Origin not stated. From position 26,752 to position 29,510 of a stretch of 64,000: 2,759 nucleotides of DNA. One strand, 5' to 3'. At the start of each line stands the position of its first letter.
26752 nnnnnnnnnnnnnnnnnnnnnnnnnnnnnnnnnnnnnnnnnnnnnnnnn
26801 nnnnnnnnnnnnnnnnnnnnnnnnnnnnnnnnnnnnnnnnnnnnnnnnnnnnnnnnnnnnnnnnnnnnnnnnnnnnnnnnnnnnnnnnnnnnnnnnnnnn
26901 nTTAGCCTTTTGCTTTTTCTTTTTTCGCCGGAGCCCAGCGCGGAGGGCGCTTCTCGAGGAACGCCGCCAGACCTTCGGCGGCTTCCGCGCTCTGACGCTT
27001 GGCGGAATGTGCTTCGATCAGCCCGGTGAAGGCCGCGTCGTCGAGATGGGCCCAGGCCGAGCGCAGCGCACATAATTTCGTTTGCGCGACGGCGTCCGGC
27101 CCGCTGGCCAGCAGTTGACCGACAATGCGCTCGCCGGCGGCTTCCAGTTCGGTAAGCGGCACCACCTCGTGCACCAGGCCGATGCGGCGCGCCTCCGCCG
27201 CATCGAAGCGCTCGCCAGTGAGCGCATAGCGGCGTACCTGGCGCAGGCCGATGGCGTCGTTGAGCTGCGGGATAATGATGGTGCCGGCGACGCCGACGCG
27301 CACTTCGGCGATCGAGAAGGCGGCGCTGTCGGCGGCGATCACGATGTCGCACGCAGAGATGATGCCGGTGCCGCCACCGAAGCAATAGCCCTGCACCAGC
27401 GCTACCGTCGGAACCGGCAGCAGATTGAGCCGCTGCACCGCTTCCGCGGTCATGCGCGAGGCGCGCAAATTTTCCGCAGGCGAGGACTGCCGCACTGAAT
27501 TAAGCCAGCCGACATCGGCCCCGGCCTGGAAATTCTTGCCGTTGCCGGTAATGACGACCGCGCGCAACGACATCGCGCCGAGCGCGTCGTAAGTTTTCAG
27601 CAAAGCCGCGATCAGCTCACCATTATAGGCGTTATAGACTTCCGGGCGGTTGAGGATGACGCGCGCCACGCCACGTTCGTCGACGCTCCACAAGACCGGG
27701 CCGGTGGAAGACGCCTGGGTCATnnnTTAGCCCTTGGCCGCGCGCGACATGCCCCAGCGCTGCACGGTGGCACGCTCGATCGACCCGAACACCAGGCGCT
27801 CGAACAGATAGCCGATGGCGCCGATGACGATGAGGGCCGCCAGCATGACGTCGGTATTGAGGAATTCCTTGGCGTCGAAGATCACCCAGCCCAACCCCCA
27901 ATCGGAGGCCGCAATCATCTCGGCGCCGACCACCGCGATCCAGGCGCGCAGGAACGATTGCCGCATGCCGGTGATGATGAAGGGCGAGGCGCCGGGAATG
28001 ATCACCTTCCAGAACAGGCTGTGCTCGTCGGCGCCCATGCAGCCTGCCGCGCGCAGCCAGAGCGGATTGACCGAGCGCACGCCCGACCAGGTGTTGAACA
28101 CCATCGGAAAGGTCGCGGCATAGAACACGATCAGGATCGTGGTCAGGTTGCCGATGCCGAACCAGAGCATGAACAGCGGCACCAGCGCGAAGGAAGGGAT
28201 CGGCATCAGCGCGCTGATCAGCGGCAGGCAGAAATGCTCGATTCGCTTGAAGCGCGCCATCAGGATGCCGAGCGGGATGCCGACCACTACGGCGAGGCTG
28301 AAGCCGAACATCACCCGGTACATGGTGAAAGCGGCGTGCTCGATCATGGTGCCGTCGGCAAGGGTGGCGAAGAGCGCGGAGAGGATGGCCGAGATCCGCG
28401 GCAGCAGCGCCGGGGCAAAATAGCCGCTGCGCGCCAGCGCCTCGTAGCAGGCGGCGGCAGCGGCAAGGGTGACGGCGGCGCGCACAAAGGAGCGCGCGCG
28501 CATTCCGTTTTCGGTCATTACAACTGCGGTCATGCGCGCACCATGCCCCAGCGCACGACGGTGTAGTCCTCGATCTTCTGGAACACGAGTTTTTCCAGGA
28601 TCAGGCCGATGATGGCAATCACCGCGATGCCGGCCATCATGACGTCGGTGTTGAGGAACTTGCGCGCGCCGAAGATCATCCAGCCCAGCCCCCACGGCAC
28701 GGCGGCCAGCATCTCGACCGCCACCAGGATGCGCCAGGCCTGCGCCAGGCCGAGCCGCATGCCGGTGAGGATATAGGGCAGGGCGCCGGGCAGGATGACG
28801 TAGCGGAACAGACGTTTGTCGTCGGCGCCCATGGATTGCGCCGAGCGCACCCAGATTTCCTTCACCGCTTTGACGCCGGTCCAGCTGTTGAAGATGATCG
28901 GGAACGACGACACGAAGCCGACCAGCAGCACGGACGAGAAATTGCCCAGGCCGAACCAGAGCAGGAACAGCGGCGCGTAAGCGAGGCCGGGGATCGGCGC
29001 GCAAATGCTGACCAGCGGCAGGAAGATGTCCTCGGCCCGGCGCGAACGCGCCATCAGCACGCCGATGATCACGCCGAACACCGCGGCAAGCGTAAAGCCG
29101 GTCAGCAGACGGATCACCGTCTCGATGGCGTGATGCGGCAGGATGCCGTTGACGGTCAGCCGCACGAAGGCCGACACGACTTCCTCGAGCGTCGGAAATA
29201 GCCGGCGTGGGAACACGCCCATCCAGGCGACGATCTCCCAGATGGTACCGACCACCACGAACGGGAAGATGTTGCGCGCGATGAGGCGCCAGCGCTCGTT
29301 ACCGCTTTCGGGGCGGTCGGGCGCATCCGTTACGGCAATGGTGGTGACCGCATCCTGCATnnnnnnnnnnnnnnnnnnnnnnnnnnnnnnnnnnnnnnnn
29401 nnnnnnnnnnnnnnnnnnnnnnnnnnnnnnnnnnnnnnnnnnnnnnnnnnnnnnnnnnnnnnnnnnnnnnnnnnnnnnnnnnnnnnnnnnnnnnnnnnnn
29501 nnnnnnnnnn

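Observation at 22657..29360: Seven-gene operon with no frameshifts: two-permease ABC importer + embedded enoyl-CoA hydratase + cytoplasmic LVIVD-like beta-propeller + CobW/G3E metallochaperone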

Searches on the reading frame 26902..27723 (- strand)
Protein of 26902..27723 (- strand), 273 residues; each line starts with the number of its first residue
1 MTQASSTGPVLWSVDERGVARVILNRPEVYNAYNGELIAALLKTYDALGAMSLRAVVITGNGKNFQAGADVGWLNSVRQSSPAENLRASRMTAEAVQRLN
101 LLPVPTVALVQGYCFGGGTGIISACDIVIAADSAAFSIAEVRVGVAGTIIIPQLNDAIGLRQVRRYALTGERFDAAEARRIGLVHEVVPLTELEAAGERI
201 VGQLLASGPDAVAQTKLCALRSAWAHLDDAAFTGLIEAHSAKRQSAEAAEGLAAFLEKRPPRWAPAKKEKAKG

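Call 3: search_protein_families(library=pfam, proteins=[window:26902-27723:-], max_evalue=0.01)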
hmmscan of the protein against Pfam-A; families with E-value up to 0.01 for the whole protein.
window:26902-27723:- (273 aa): 2 families
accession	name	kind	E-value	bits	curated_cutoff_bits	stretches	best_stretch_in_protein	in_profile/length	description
PF00378.25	ECH_1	-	3.8e-46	157.9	27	1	16-264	3-249/251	Enoyl-CoA hydratase/isomerase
PF16113.10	ECH_2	-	1.5e-25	90.9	27.2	1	20-254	2-240/335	Enoyl-CoA hydratase/isomerase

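Call 4: search_protein_families(library=ncbifam, proteins=[window:26902-27723:-], max_evalue=0.01)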
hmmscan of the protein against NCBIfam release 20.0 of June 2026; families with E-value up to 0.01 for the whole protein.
window:26902-27723:- (273 aa): 73 families (the best 25 are shown)
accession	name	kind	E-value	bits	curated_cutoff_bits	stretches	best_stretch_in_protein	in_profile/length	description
NF004227.0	PRK05674.1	equivalog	5.2e-63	213.2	426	1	13-270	10-268/271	gamma-carboxygeranoyl-CoA hydratase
NF005675.0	PRK07468.1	equivalog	3.2e-61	207.4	350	1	13-264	9-260/262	crotonase/enoyl-CoA hydratase family protein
NF005879.0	PRK07827.1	equivalog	6.4e-48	163.2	283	1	16-264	14-260/261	enoyl-CoA hydratase family protein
NF051848.1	EnCoAHydtEchA19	equivalog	2.5e-46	158.4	400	1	15-264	5-256/258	enoyl-CoA hydratase EchA19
NF042430.2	EnCoAhydt_DpgD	equivalog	6.8e-44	150.3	400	1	18-264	6-256/258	enoyl-CoA-hydratase DpgD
NF004781.0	PRK06127.1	subfamily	2.3e-41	142.2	291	1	5-263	8-266/269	enoyl-CoA hydratase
NF006008.0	PRK08139.1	equivalog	3e-41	141.7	313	1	4-264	6-264/266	enoyl-CoA hydratase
NF006588.0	PRK09120.1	equivalog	7.4e-41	140.1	276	1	12-259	12-263/276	p-hydroxycinnamoyl CoA hydratase/lyase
NF006007.0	PRK08138.1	subfamily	1.3e-38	132.8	355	1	9-263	8-258/261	enoyl-CoA hydratase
NF004796.0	PRK06144.1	subfamily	3.5e-38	131.6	272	1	4-264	4-260/262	enoyl-CoA hydratase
NF004795.0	PRK06143.1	subfamily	1.4e-36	126.3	283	1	13-258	13-256/260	enoyl-CoA hydratase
NF005073.0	PRK06495.1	subfamily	2.9e-36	125.1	296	1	17-262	12-253/257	enoyl-CoA hydratase/isomerase family protein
NF005699.0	PRK07509.1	equivalog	5.4e-36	124.6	249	1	16-224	11-223/267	crotonase/enoyl-CoA hydratase family protein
NF004794.0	PRK06142.1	equivalog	9.8e-36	123.8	308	1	17-263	14-270/273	crotonase/enoyl-CoA hydratase family protein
NF004634.0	PRK05980.1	equivalog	1.9e-34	119.3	375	1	16-262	10-259/263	crotonase/enoyl-CoA hydratase family protein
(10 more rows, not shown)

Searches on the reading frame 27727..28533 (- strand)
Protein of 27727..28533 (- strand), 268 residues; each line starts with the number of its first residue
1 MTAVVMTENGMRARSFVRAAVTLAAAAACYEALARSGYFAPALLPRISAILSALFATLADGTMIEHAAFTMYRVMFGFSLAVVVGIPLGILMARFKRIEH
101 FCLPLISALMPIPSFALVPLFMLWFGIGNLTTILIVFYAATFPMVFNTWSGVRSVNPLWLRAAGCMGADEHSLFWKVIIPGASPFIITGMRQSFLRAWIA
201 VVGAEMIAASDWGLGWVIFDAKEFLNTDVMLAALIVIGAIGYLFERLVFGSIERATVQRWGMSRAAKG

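Call 3: search_protein_families(library=pfam, proteins=[window:27727-28533:-], max_evalue=0.01)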
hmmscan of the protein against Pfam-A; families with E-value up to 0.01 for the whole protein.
window:27727-28533:- (268 aa): 1 family
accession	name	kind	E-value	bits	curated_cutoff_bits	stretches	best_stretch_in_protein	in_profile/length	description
PF00528.27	BPD_transp_1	-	3.6e-25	89.2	26.4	1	85-247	1-174/184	Binding-protein-dependent transport system inner membrane component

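Call 4: search_protein_families(library=ncbifam, proteins=[window:27727-28533:-], max_evalue=0.01)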
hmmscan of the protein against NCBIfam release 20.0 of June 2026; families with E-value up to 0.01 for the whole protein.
window:27727-28533:- (268 aa): 13 families
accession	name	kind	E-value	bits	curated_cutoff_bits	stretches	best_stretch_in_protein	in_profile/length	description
NF040733.1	ABC_perm_U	equivalog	1.2e-48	165.8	295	1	17-255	9-244/251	ABC transporter permease subunit SaoP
NF007545.0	PRK10160.1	equivalog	1.1e-40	139.9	342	1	17-249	25-260/275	taurine ABC transporter permease TauC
NF008470.0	PRK11365.1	equivalog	7e-34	117.4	347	1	29-245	24-239/263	aliphatic sulfonate ABC transporter permease SsuC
TIGR01183.1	ntrB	equivalog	7.7e-28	97.6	209.05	1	67-248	19-199/202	nitrate ABC transporter permease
NF008196.0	PRK10952.1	equivalog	2.6e-19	69.3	439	1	64-234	143-309/356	glycine betaine/L-proline ABC transporter permease ProW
TIGR03416.1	ABC_choXWV_perm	equivalog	2.9e-18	66.3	363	1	62-247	83-266/267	choline ABC transporter permease subunit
TIGR01581.1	Mo_ABC_porter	hypoth_equivalog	5.1e-06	26.1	210.3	1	131-210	105-183/225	ABC transporter permease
NF040839.1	tungstate_WtpB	equivalog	1.3e-05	24.9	340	1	51-209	30-204/251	tungstate ABC transporter permease WtpB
TIGR02141.1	modB_ABC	equivalog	3.8e-05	23.4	182.6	1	131-209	81-159/208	molybdate ABC transporter permease subunit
TIGR02139.1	permease_CysT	equivalog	5e-05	23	246.1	1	139-203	141-205/265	sulfate ABC transporter permease subunit CysT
TIGR00969.1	3a0106s02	subfamily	0.00017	21.1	240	0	141-198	154-212/272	sulfate ABC transporter permease subunit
NF008208.0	PRK10971.1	equivalog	0.00056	19.5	415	1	137-204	147-214/277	sulfate/thiosulfate ABC transporter permease CysT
NF007044.0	PRK09497.1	equivalog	0.004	16.7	348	1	134-200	155-221/285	spermidine/putrescine ABC transporter permease PotB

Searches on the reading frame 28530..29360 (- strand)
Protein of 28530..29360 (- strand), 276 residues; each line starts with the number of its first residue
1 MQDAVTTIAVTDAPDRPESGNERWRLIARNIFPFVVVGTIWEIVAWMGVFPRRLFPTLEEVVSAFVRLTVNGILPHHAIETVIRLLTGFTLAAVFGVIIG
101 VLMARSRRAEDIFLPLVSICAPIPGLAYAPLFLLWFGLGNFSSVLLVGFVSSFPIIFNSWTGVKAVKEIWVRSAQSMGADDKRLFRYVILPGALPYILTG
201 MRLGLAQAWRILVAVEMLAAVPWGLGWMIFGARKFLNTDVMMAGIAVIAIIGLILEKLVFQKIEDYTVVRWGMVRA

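Call 3: search_protein_families(library=pfam, proteins=[window:28530-29360:-], max_evalue=0.01)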
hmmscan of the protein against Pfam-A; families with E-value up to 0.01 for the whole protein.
window:28530-29360:- (276 aa): 1 family
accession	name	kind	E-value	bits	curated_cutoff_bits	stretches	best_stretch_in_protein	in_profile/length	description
PF00528.27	BPD_transp_1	-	1.9e-21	77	26.4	1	96-254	1-166/184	Binding-protein-dependent transport system inner membrane component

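Call 4: search_protein_families(library=ncbifam, proteins=[window:28530-29360:-], max_evalue=0.01)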
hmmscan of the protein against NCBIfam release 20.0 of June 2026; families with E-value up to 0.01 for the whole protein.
window:28530-29360:- (276 aa): 14 families
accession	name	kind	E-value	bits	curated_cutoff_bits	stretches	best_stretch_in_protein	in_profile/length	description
NF007545.0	PRK10160.1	equivalog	7.1e-46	156.8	342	1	30-256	27-257/275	taurine ABC transporter permease TauC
NF040733.1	ABC_perm_U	equivalog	6.4e-41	140.5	295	1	30-271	11-248/251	ABC transporter permease subunit SaoP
NF008470.0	PRK11365.1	equivalog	2.5e-37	128.7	347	1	28-271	13-252/263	aliphatic sulfonate ABC transporter permease SsuC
TIGR01183.1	ntrB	equivalog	1e-23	84.1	209.05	1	77-259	18-199/202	nitrate ABC transporter permease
NF008196.0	PRK10952.1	equivalog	4.6e-16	58.6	439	1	61-259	127-325/356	glycine betaine/L-proline ABC transporter permease ProW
TIGR03416.1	ABC_choXWV_perm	equivalog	1.3e-11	44.5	363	1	41-258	52-266/267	choline ABC transporter permease subunit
TIGR01097.1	PhnE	equivalog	9e-07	28.6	216.7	1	44-256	22-241/252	phosphonate ABC transporter, permease protein PhnE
TIGR02141.1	modB_ABC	equivalog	1.8e-06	27.8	182.6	1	141-210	80-150/208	molybdate ABC transporter permease subunit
NF006939.0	PRK09421.1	equivalog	0.00033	20.1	262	1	142-208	94-161/230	molybdate ABC transporter permease subunit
NF011624.0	PRK15050.1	equivalog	0.0017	17.5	247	1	165-256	186-275/297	2-aminoethylphosphonate ABC transporter permease subunit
TIGR03226.1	PhnU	equivalog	0.0024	17.4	283.45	1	161-255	200-292/311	2-aminoethylphosphonate ABC transporter permease subunit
TIGR02139.1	permease_CysT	equivalog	0.0027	17.3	246.1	1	171-208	163-200/265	sulfate ABC transporter permease subunit CysT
NF007047.0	PRK09500.1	equivalog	0.0042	16.7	326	1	73-204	55-192/257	spermidine/putrescine ABC transporter permease PotC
TIGR02138.1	phosphate_pstC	equivalog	0.0045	16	196.45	1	161-220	173-232/296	phosphate ABC transporter permease subunit PstC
